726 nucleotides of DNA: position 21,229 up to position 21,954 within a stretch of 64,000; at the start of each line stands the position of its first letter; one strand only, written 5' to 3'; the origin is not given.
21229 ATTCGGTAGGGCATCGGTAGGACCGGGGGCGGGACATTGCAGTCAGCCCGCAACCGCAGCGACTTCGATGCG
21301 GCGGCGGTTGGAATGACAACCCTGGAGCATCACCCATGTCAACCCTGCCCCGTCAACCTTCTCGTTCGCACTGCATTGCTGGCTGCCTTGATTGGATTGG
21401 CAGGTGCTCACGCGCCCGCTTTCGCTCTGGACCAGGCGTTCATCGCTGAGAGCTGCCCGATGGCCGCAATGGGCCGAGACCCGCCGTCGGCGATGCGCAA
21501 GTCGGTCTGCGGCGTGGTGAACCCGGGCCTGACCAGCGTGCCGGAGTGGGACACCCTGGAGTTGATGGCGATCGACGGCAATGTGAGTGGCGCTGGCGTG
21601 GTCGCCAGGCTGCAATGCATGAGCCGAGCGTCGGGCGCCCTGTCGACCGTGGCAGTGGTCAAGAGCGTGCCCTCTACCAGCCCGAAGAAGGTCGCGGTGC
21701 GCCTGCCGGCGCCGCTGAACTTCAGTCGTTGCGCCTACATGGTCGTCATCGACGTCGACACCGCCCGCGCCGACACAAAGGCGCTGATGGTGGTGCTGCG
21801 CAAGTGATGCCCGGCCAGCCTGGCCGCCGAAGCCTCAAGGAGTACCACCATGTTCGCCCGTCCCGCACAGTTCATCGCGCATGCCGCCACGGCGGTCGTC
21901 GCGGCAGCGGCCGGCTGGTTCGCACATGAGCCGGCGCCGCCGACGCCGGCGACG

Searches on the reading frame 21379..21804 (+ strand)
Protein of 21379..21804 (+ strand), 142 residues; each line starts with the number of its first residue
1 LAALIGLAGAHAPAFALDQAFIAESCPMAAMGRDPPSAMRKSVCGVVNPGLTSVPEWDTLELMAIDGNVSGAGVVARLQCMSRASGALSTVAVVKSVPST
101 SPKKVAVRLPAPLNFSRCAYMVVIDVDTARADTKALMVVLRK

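Call 68: find_homologous_proteins(query=window:21379-21804:+)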
Query window:21379-21804:+ (142 aa): 31 proteins with E <= 0.001 among 187 candidates.
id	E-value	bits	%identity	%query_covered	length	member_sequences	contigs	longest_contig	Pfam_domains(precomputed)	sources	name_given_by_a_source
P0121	1.5e-70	253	83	93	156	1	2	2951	-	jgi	jgi:hypothetical protein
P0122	1.8e-67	243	83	93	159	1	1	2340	-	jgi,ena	-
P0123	1.1e-61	225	78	92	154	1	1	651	-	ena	-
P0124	6.4e-61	222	78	100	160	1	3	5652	-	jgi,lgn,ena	-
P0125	6.2e-60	219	76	100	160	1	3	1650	-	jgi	jgi:hypothetical protein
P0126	7.5e-60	219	79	93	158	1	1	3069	-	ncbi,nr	ncbi:MAG TPA: hypothetical protein VLJ62_17740 [Burkholderiaceae bacterium]|nr:hypothetical protein 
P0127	2.5e-58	214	76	100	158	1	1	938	-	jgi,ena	-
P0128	2.8e-58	214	75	93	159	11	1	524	-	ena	-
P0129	8.3e-58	212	75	93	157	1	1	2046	-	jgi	jgi:hypothetical protein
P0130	1.0e-56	209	73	92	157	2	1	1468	-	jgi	jgi:hypothetical protein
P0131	4.3e-56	207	73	93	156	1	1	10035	-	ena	-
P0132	6.0e-55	203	72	94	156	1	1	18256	-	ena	-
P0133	8.2e-55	202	68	93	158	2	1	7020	-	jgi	jgi:hypothetical protein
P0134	2.0e-54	201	71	100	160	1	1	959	-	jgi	jgi:hypothetical protein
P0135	1.0e-51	192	92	73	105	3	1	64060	-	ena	-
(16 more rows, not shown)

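Call 82: predict_structure(alignment_id=A3)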
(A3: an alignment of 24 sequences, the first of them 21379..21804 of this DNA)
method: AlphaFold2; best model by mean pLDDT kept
length: 142 residues; sequences in the alignment: 24
mean_pLDDT: 77.8   pTM: 0.71
mean pLDDT of the five models: 77.8, 75.3, 72.4, 72.3, 70.6
residues with pLDDT >= 90: 64; 70-90: 36; 50-70: 15; < 50: 27
segments of 3 or more residues with pLDDT < 50: 1-16, 26-33
pLDDT, mean of each block of 10 residues (from residue 1): 40 49 50 52 79 83 91 94 96 96 96 92 85 85 86
secondary structure, 60 per line:
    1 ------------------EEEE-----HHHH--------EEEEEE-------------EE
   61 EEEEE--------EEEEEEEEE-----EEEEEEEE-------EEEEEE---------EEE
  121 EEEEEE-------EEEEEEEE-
elements in order: E19-22 H28-31 E40-45 E59-65 E74-82 E88-95 E103-108 E118-126 E134-141

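Call 84: fold_search(model_id=the predicted structure, library=pdb)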
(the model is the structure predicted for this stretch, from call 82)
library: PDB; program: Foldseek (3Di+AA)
matches with E <= 10: 1688; with E <= 0.001: 1
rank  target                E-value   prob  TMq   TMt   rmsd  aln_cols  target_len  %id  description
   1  1wky                  3.2e-04  1.00  0.37  0.15   5.7       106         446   12  Crystal structure of alkaline mannanase from Bacillus sp. strain JAMB-602: catalytic domain and its Carbohydrate Binding (released 2005-06-15)
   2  7qx5                  1.4e-03  1.00  0.42  0.13   4.7       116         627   13  mosquitocidal Cry11Aa-Y449F determined at pH 7 from naturally-occurring nanocrystals by Serial femtosecond crystallograp (released 2022-07-27)
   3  8hcj_C                2.8e-03  1.00  0.39  0.15   5.5       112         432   14  Structure of GH43 family enzyme, Xylan 1, 4 Beta- xylosidase from pseudopedobacter saltans (released 2023-11-15)
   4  7qx6                  2.8e-03  1.00  0.43  0.13   4.6       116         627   12  mosquitocidal Cry11Aa-E583Q determined at pH 7 from naturally-occurring nanocrystals by Serial femtosecond crystallograp (released 2022-07-27)
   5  7vrn_A                3.1e-03  0.92  0.31  0.14  12.3       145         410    8  Structure of infectious bursal disease virus Gt strain (released 2022-03-30)
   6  4gwn_A                3.5e-03  1.00  0.41  0.14   5.0       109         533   13  Crystal structure of human mature meprin beta (released 2012-09-19)
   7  7auw_A                3.5e-03  1.00  0.42  0.15   5.5       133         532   13  Inhibitory complex of human meprin beta with mouse fetuin-B. (released 2021-04-14)
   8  6s44                  3.5e-03  0.99  0.39  0.38   6.4       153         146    9  Faba bean necrotic stunt virus (FBNSV) (released 2020-07-15)
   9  7qx4                  3.7e-03  1.00  0.42  0.12   4.7       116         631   13  mosquitocidal Cry11Aa determined at pH 7 from naturally-occurring nanocrystals by Serial femtosecond crystallography (released 2022-07-27)
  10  7qx7                  3.9e-03  1.00  0.42  0.12   4.7       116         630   13  mosquitocidal Cry11Aa-F17Y determined at pH 7 from naturally-occurring nanocrystals by Serial femtosecond crystallograph (released 2022-07-27)
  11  8hcj_A                4.1e-03  1.00  0.39  0.15   5.5       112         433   14  Structure of GH43 family enzyme, Xylan 1, 4 Beta- xylosidase from pseudopedobacter saltans (released 2023-11-15)
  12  4gwm_B                4.3e-03  1.00  0.43  0.14   5.2       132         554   11  Crystal structure of human promeprin beta (released 2012-09-19)
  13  9jsl_D                4.3e-03  1.00  0.37  0.14   5.2       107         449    6  Clostridium perfringens iota toxin pore Ib in prepore V state (released 2025-05-14)
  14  1uxx_X                5.1e-03  1.00  0.40  0.45   5.2       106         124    8  CBM6ct from Clostridium thermocellum in complex with xylopentaose (released 2004-03-11)
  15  8yzo                  5.4e-03  0.99  0.35  0.13   7.7       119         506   16  Crystal structural analysis of PaL mutant L297M (released 2024-04-17)
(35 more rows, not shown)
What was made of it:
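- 21337..21807 (+): g1: small secreted protein, the signature target of the family. The predicted fold is a beta-sandwich. There is a 1-nt insertion near its start in this window. AF2 gives pLDDT 78, with weak similarity to carbohydrate-binding modules (calls 82, 84).
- Tried and rejected: This is too weak to assign a function (call 84).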
